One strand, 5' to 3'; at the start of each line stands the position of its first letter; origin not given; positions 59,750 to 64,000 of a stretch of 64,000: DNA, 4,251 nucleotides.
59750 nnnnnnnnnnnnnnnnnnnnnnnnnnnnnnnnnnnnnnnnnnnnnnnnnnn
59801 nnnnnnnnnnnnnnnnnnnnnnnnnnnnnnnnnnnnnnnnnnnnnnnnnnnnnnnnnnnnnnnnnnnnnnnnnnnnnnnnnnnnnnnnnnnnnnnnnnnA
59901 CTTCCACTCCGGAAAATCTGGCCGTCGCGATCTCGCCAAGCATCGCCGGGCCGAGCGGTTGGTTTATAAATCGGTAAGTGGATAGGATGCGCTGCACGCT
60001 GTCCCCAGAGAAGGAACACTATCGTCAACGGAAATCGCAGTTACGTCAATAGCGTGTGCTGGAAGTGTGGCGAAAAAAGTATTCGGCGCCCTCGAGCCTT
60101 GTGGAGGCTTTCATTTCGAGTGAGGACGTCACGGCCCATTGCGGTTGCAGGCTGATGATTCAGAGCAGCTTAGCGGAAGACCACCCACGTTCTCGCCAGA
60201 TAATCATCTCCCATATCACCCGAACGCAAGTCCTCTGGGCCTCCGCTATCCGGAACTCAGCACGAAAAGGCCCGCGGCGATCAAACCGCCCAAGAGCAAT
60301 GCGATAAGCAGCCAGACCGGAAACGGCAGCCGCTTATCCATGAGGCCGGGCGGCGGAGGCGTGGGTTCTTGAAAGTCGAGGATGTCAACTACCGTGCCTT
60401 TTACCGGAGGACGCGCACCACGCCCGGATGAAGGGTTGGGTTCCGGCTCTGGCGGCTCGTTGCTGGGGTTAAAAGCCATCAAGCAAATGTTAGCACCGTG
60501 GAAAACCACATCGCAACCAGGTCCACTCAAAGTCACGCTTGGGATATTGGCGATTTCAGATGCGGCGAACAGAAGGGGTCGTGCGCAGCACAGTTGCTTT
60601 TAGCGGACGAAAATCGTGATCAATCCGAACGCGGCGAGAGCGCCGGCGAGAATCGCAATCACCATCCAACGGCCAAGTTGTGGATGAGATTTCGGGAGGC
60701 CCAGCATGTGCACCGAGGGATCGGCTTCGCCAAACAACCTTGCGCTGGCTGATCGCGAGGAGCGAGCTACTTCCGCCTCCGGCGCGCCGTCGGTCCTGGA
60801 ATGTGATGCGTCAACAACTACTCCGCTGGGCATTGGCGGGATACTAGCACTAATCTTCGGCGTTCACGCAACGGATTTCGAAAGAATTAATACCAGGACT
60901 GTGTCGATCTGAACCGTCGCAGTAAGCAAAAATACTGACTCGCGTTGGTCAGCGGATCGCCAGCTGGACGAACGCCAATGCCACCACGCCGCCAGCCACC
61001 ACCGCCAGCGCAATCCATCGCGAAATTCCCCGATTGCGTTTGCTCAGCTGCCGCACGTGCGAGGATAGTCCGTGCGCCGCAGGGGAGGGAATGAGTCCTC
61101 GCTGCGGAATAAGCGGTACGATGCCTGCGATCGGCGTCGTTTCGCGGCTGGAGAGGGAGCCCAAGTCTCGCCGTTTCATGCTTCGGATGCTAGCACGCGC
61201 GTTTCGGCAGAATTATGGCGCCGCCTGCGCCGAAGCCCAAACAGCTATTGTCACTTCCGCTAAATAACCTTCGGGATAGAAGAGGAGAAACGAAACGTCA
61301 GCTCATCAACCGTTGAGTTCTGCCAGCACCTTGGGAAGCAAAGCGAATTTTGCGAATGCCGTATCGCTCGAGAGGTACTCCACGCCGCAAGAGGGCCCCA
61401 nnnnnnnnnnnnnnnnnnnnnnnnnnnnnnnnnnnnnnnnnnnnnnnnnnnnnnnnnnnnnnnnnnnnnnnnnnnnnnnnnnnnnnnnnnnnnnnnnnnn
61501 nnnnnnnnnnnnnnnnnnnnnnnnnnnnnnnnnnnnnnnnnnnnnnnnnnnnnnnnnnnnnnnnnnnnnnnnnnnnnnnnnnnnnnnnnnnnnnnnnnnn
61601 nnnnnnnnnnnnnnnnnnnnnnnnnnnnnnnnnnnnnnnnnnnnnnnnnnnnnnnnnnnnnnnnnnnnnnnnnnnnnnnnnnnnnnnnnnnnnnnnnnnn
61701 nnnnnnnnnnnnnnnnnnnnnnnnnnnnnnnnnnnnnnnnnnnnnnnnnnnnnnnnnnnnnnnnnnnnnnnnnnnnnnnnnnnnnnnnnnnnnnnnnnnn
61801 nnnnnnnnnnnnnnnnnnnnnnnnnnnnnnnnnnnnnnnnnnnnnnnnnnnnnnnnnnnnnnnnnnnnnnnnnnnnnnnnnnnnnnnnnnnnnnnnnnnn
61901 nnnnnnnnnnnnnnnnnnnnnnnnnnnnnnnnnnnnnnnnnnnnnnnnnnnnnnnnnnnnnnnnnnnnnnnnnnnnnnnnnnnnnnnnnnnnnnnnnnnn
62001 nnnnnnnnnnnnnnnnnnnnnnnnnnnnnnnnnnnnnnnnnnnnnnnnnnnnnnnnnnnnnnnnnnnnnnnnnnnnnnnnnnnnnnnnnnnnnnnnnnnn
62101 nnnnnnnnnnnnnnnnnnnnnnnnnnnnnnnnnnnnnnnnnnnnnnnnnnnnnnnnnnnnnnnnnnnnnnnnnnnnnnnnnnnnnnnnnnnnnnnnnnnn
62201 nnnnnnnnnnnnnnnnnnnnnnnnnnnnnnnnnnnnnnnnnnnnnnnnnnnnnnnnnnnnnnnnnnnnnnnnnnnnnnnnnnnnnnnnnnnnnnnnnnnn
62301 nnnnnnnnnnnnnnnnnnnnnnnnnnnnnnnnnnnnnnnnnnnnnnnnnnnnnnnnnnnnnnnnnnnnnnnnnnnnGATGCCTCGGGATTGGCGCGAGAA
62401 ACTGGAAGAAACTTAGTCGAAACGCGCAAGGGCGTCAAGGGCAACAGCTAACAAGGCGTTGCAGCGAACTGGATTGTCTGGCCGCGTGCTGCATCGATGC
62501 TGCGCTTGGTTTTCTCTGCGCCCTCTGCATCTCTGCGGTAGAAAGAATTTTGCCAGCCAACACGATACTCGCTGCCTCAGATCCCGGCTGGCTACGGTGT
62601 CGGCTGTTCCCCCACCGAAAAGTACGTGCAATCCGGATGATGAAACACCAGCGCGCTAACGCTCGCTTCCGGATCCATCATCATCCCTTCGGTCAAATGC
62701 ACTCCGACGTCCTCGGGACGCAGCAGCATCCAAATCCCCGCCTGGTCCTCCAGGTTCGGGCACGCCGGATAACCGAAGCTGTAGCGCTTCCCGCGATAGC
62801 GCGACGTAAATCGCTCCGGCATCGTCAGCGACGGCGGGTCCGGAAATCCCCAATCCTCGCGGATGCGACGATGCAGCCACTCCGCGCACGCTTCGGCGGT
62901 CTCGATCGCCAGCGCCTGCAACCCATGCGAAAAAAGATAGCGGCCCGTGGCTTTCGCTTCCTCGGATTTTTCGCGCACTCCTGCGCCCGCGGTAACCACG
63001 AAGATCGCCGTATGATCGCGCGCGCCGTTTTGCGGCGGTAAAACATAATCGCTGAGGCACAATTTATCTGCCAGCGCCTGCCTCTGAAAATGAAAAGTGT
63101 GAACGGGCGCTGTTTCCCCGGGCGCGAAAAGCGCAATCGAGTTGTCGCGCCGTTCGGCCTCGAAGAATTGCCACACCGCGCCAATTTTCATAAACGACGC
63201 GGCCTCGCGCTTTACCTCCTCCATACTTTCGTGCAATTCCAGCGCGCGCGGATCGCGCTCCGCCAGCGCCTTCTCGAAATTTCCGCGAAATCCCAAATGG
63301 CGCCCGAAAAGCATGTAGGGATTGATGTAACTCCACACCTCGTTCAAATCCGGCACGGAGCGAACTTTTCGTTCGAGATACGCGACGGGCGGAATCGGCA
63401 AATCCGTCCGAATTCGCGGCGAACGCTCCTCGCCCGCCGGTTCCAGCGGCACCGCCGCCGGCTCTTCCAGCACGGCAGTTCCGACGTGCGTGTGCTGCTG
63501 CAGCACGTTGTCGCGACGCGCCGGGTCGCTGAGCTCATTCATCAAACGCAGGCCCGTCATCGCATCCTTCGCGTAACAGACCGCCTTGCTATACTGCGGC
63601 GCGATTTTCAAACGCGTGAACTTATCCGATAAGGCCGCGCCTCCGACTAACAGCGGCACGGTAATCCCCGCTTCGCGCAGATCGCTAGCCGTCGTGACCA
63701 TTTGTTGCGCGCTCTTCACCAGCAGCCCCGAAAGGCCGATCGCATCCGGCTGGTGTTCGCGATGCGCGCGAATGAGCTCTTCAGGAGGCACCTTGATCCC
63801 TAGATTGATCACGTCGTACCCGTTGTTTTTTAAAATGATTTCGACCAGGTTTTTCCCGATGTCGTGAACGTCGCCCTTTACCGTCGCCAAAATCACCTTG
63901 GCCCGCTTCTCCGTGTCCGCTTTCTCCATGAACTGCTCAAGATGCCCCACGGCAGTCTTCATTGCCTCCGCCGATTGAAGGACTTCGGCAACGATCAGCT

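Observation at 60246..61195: Tandem array of three leaderless, tail-anchored micro-proteins with identical extended -10/N7/ATG layout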

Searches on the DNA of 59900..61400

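Call 71: search_rna_families(source=window, start=59900, end=61400, threshold=evalue, max_evalue=1)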
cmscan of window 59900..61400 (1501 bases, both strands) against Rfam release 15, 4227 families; matches with E-value up to 1: 1.
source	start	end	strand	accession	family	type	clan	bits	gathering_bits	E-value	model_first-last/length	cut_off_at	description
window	60108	60132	-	RF01962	RMST_1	Gene; lncRNA;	-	15.7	40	0.97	38-61/61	no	Rhabdomyosarcoma 2 associated transcript conserved region 1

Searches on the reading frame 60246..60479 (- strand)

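Call 10: search_protein_families(library=pfam, proteins=[window:60246-60479:-], max_evalue=1)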
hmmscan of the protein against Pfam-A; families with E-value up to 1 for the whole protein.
window:60246-60479:- (77 aa): 1 family
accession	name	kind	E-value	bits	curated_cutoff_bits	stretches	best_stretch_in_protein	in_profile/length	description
PF19629.4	DUF6133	-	0.22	12.1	27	1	55-74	25-44/65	Family of unknown function (DUF6133)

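Call 11: search_protein_families(library=ncbifam, proteins=[window:60246-60479:-], max_evalue=1)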
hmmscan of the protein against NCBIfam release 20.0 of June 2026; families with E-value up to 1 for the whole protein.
window:60246-60479:- (77 aa): 0 families

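Call 73: search_protein_families(library=padloc, proteins=[window:60246-60479:-], max_evalue=0.1)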
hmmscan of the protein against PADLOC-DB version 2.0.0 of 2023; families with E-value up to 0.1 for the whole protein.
window:60246-60479:- (77 aa): 0 families

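Call 74: search_protein_families(library=phrogs, proteins=[window:60246-60479:-], max_evalue=0.1)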
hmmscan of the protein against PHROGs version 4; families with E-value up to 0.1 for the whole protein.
window:60246-60479:- (77 aa): 0 families

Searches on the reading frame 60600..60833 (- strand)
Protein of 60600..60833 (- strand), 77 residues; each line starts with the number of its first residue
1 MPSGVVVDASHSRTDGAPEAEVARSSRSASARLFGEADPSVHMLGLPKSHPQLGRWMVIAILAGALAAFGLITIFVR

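Call 10: search_protein_families(library=pfam, proteins=[window:60600-60833:-], max_evalue=1)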
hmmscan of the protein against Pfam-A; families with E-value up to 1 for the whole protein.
window:60600-60833:- (77 aa): 0 families

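Call 11: search_protein_families(library=ncbifam, proteins=[window:60600-60833:-], max_evalue=1)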
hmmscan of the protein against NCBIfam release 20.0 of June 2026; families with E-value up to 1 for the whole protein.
window:60600-60833:- (77 aa): 1 family
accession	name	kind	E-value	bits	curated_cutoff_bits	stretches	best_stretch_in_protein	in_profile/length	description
NF007335.0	PRK09824.1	equivalog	0.08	11.5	894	1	27-68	360-396/627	PTS beta-glucoside transporter subunit IIABC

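Call 44: find_related_loci(query=A4, collection=metagenome_contigs, flank=4000)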
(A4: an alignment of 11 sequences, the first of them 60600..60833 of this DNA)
Query A4 (77 aa) in metagenome_contigs; peptide patterns used: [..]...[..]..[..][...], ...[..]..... (x = any residue, [..] = any of these).
92 stretches matched a pattern; 67 encode a relative of the query (tblastn E <= 1e-3); 67 distinct loci.
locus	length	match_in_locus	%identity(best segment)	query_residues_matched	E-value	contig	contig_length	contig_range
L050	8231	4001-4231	66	1-77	5e-30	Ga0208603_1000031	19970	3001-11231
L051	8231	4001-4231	65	1-77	8e-30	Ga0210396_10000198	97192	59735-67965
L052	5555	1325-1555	66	1-77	5e-30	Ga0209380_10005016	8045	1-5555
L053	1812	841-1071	66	1-77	8e-30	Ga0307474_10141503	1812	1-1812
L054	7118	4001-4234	53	1-77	1e-20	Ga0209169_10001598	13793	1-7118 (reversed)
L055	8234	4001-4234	53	1-77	1e-20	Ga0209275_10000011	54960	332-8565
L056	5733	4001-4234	49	1-77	7e-20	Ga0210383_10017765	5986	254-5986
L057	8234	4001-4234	50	1-77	8e-20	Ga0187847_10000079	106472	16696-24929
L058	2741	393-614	54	1-75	7e-20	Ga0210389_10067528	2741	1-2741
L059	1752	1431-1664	51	1-77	7e-20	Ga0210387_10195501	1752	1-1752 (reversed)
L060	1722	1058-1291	50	1-77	9e-20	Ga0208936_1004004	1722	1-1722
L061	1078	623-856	53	1-77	6e-20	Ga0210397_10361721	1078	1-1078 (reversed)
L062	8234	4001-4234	53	1-77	9e-20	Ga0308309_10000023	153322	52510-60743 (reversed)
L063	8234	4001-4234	53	1-77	9e-20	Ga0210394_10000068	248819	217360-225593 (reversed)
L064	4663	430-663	53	1-77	9e-20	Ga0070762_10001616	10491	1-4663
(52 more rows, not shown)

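Call 73: search_protein_families(library=padloc, proteins=[window:60600-60833:-], max_evalue=0.1)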
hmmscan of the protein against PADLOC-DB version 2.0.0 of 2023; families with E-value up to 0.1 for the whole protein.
window:60600-60833:- (77 aa): 0 families

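Call 74: search_protein_families(library=phrogs, proteins=[window:60600-60833:-], max_evalue=0.1)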
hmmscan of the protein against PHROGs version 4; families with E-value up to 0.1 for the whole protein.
window:60600-60833:- (77 aa): 0 families

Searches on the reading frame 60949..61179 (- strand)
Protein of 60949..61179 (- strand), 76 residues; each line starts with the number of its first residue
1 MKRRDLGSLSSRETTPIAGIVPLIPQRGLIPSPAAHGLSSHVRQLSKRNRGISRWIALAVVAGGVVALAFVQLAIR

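Call 10: search_protein_families(library=pfam, proteins=[window:60949-61179:-], max_evalue=1)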
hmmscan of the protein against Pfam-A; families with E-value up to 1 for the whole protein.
window:60949-61179:- (76 aa): 1 family
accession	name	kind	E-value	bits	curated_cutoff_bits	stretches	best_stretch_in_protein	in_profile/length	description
PF09838.14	DUF2065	-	0.054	14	24.3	1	28-71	13-56/56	Uncharacterized protein conserved in bacteria (DUF2065)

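Call 11: search_protein_families(library=ncbifam, proteins=[window:60949-61179:-], max_evalue=1)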
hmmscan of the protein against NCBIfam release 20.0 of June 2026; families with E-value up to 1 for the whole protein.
window:60949-61179:- (76 aa): 0 families

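Call 12: find_homologous_proteins(query=A1, max_evalue=0.01)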
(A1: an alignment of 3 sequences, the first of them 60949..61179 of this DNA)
Query A1 (3 sequences) (76 aa, profile of the alignment): 76 proteins with E <= 0.01 among 338 candidates.
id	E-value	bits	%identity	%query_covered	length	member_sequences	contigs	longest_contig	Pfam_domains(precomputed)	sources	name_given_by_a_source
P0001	1.6e-29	120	-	-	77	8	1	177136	-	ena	-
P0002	2.5e-28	116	-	-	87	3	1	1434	-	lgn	-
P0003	2.5e-26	110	30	58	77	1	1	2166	-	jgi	jgi:hypothetical protein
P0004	5.2e-26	109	99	100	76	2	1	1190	-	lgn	-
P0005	6.6e-26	108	-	-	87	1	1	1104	-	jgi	jgi:hypothetical protein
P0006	1.2e-25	107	-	-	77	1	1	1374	-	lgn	-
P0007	1.5e-25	107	-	-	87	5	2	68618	-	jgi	jgi:hypothetical protein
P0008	3.8e-25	106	-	-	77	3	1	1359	-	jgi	jgi:hypothetical protein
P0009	4.9e-25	105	-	-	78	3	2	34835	-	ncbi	ncbi:MAG: hypothetical protein WA673_20615 [Candidatus Acidiferrales bacterium]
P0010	6.5e-25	105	-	-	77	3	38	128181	-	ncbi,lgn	ncbi:MAG: hypothetical protein WA211_12150 [Candidatus Acidiferrales bacterium]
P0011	1.4e-24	104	29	50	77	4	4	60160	-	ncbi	ncbi:MAG: hypothetical protein WCA15_16720 [Candidatus Acidiferrales bacterium]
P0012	1.8e-24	104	-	-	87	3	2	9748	-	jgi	jgi:hypothetical protein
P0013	1.9e-24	104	-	-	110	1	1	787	-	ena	-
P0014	2.6e-24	103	-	-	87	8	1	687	-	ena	-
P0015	3.2e-24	103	32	49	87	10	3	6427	-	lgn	-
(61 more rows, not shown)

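Call 39: predict_structure(alignment_id=A3)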
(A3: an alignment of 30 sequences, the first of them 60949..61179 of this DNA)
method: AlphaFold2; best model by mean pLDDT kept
length: 76 residues; sequences in the alignment: 30
mean_pLDDT: 64.3   pTM: 0.32
mean pLDDT of the five models: 64.3, 62.4, 61.8, 61.6, 61.6
residues with pLDDT >= 90: 16; 70-90: 9; 50-70: 32; < 50: 19
segments of 3 or more residues with pLDDT < 50: 1-3, 6-8, 10-14, 17-19, 25-28
pLDDT, mean of each block of 10 residues (from residue 1): 47 49 51 53 57 85 95 87
secondary structure, 60 per line:
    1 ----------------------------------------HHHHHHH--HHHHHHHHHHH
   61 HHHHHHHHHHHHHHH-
elements in order: H41-47 H50-75

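Call 40: search_protein_representatives(alignment_id=A3)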
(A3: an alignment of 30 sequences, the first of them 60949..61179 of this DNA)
Query: 30 sequences, 76 profile positions. Proteins with E-value up to 0.001 (for the whole library): 107; up to 1e-10: 16; up to 1e-30: 0. The best 107 are listed.
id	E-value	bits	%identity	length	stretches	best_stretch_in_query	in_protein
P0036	1.6e-24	102.0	-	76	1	1-76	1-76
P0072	5.6e-22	93.8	-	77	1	1-75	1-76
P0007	1.1e-18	83.2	-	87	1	2-75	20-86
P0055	1.2e-16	76.8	-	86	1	1-75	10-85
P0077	2.0e-16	76.0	-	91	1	1-76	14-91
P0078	5.3e-15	71.5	-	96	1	24-74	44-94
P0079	1.7e-14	69.8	-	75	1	1-75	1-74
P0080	2.5e-14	69.3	-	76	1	1-75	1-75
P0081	3.5e-14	68.8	-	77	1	10-76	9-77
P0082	1.2e-12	64.0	-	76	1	1-75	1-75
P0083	1.4e-12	63.7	-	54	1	25-75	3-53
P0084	3.3e-12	62.5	-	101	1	1-74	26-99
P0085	3.8e-12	62.3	-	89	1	23-76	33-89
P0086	7.7e-12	61.3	-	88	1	1-75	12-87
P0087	1.6e-11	60.3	-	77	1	1-75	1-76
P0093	1.1e-09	54.4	-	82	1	22-71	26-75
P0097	4.0e-09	52.6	-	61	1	19-76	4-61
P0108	1.3e-07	47.8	-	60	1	24-71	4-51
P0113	2.5e-07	46.9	-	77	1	7-73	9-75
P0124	9.5e-07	45.0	-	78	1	9-74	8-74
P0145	1.0e-05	41.7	-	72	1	24-75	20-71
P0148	1.3e-05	41.4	-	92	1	6-75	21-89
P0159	5.0e-05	39.5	-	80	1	38-75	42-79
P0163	9.2e-05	38.7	-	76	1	24-74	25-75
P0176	5.0e-04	36.3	-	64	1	27-74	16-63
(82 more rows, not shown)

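Call 53: search_protein_families(library=pfam, alignment_id=A3, max_evalue=0.1)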
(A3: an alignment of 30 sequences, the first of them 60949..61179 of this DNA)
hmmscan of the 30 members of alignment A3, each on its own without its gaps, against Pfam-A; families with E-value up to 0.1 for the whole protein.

A. member 1, window:60949-61179:- (76 aa): 1 family
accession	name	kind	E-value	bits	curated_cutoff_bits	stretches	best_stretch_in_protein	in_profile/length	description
PF09838.14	DUF2065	-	0.054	14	24.3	1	28-71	13-56/56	Uncharacterized protein conserved in bacteria (DUF2065)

B. families by the number of members that match (of 30 scanned): 5 families
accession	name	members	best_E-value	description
PF09838.14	DUF2065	5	0.0032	Uncharacterized protein conserved in bacteria (DUF2065)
PF19629.4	DUF6133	2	0.0058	Family of unknown function (DUF6133)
PF03092.22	BT1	1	0.049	BT1 family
PF22282.1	CydS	1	0.075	CydS-like protein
PF11026.13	DUF2721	1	0.087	Protein of unknown function (DUF2721)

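Call 68: list_cluster_members(proteins=[P0093, P0108, P0113, P0124, P0148, P0159, P0097, P0145, P0163, P0176])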
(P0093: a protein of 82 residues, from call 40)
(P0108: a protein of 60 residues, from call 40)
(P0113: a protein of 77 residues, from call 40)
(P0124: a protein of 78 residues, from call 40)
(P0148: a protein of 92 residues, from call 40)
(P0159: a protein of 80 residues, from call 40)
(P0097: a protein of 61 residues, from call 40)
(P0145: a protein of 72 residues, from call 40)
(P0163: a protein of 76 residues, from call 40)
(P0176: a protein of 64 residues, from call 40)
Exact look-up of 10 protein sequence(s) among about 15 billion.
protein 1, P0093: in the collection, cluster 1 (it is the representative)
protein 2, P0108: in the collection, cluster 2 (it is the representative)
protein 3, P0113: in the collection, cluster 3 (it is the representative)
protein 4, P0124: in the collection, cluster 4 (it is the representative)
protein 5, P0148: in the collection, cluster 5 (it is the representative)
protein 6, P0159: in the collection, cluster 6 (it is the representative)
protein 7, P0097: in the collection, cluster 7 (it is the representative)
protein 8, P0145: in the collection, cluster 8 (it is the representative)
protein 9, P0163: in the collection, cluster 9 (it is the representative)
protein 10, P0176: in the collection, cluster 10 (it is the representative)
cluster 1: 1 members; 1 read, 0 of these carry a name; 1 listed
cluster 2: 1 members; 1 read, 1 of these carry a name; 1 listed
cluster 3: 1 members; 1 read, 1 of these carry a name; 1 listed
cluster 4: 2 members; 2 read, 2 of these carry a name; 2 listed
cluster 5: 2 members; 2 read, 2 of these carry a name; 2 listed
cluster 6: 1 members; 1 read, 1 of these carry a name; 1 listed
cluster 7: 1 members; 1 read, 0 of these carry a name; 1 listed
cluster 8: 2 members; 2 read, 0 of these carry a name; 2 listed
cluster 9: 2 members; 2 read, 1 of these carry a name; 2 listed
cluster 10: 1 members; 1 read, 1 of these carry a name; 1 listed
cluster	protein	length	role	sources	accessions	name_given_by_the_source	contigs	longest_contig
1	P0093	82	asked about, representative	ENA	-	-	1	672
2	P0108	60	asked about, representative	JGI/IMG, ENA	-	hypothetical protein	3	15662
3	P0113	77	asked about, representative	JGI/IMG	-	hypothetical protein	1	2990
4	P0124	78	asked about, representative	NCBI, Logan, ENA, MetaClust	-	\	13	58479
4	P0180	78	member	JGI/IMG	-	hypothetical protein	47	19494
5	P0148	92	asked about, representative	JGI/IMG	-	hypothetical protein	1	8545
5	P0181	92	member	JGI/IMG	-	hypothetical protein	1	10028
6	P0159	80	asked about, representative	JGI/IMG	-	hypothetical protein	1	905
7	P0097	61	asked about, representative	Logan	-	-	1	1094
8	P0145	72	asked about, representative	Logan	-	-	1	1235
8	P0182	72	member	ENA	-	-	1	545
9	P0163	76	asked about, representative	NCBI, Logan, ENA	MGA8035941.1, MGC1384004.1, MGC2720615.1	MAG: hypothetical protein WA823_09505 [Candidatus Acidiferrales bacterium]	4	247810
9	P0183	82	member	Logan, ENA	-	-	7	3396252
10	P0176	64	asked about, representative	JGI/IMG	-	hypothetical protein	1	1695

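Call 72: search_solved_structures(query=A3, max_evalue=1)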
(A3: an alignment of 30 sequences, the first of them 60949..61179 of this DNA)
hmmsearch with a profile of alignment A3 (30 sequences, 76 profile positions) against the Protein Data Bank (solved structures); distinct sequences matched with E-value up to 1: 2.
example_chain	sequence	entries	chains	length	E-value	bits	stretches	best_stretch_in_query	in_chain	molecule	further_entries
5oql_k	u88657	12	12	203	0.16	15.4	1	10-51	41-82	Fcf2 | Fcf2 pre-rRNA processing C-terminal domain-containing protein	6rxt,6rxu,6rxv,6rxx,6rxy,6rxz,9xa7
9y6s_6q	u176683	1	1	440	0.91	13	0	2-48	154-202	33 kDa inner dynein arm light chain, axonemal, putative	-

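Call 73: search_protein_families(library=padloc, proteins=[window:60949-61179:-], max_evalue=0.1)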
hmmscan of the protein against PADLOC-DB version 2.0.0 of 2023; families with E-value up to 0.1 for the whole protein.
window:60949-61179:- (76 aa): 0 families

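Call 74: search_protein_families(library=phrogs, proteins=[window:60949-61179:-], max_evalue=0.1)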
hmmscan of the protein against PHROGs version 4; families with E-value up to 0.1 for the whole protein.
window:60949-61179:- (76 aa): 0 families

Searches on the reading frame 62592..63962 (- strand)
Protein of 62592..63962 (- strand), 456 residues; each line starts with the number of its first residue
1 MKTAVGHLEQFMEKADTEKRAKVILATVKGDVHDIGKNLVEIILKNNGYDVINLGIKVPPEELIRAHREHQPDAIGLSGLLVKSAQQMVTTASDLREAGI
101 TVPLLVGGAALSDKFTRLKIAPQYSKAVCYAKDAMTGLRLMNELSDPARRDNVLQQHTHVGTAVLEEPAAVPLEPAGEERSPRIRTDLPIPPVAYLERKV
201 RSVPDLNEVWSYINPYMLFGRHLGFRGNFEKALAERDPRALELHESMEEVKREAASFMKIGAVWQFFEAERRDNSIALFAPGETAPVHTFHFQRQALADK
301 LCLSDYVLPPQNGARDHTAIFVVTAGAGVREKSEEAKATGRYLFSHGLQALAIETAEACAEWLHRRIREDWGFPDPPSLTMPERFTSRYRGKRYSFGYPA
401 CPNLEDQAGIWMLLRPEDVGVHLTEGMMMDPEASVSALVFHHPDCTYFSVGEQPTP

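Call 10: search_protein_families(library=pfam, proteins=[window:62592-63962:-], max_evalue=1)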
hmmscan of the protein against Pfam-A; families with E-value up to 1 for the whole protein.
window:62592-63962:- (456 aa): 2 families
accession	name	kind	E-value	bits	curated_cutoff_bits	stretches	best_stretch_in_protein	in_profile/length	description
PF02965.22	Met_synt_B12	-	1e-47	163.4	25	1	205-452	1-259/273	Vitamin B12 dependent methionine synthase, activation domain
PF02310.24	B12-binding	-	1.2e-20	74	32.1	1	22-112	2-92/121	B12 binding domain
